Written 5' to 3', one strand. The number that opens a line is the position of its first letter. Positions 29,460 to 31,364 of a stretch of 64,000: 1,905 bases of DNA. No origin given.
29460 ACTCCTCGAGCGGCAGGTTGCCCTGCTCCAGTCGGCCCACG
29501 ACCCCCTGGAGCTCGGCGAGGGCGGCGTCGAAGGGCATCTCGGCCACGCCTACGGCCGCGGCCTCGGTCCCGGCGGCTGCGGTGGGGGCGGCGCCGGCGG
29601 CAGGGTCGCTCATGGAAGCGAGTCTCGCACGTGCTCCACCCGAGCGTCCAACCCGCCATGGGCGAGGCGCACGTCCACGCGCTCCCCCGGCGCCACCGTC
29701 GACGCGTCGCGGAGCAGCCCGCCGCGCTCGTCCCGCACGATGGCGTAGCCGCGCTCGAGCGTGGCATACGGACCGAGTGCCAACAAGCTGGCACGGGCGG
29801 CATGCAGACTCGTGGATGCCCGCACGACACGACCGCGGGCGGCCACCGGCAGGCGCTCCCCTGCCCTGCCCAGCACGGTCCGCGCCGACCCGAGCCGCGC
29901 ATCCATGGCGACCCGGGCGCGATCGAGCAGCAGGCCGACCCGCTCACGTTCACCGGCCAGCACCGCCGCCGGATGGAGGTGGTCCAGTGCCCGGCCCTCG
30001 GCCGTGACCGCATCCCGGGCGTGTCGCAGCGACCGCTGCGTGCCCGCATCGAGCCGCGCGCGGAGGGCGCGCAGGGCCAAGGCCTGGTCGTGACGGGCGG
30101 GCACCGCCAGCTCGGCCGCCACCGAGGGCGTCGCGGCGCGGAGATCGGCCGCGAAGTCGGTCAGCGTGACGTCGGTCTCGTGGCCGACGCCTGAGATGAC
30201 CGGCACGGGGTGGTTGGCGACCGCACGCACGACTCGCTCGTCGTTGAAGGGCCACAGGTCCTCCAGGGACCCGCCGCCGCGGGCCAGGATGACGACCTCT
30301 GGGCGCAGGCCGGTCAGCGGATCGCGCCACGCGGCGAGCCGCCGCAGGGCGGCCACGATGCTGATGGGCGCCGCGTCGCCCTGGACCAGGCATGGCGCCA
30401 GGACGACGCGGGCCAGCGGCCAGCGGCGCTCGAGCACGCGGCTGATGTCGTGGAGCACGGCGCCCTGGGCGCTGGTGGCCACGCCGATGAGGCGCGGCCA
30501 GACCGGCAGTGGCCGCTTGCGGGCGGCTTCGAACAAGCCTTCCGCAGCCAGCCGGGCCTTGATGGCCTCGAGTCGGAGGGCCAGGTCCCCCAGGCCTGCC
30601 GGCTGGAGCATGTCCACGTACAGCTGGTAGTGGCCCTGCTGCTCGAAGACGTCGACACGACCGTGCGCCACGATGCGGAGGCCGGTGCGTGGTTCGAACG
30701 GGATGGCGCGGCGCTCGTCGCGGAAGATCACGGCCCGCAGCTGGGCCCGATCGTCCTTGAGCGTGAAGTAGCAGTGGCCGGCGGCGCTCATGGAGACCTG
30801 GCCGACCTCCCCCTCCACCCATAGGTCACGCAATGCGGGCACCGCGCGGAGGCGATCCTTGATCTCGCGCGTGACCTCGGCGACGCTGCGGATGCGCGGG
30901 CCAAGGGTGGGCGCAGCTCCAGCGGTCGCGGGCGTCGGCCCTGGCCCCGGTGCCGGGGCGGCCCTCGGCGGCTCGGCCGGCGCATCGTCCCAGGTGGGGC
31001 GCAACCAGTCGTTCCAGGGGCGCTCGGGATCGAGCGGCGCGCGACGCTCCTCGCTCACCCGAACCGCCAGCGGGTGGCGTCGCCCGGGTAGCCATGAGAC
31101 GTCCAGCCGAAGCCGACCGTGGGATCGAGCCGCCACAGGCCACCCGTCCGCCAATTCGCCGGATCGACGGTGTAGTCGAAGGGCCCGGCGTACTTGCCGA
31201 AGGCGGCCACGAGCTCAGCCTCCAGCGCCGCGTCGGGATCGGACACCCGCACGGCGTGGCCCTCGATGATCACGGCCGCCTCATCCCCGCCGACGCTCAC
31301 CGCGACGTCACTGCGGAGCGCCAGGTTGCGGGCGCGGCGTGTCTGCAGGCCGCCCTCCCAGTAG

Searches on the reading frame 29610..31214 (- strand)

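Call 75: search_protein_families(library=pfam, max_evalue=0.00001, proteins=[window:29610-31214:-])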
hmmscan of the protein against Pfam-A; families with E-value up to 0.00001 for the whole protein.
window:29610-31214:- (534 aa): 3 families
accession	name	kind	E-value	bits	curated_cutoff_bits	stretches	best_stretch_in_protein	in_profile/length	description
PF02601.20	Exonuc_VII_L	-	2.9e-83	280.4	35.9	1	227-524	1-314/315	Exonuclease VII, large subunit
PF13742.12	tRNA_anti_2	-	3.7e-27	94.8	27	1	110-203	2-94/95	OB-fold nucleic acid binding domain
PF01336.31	tRNA_anti-codon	-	3.1e-09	37.1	27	1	132-204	2-73/75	OB-fold nucleic acid binding domain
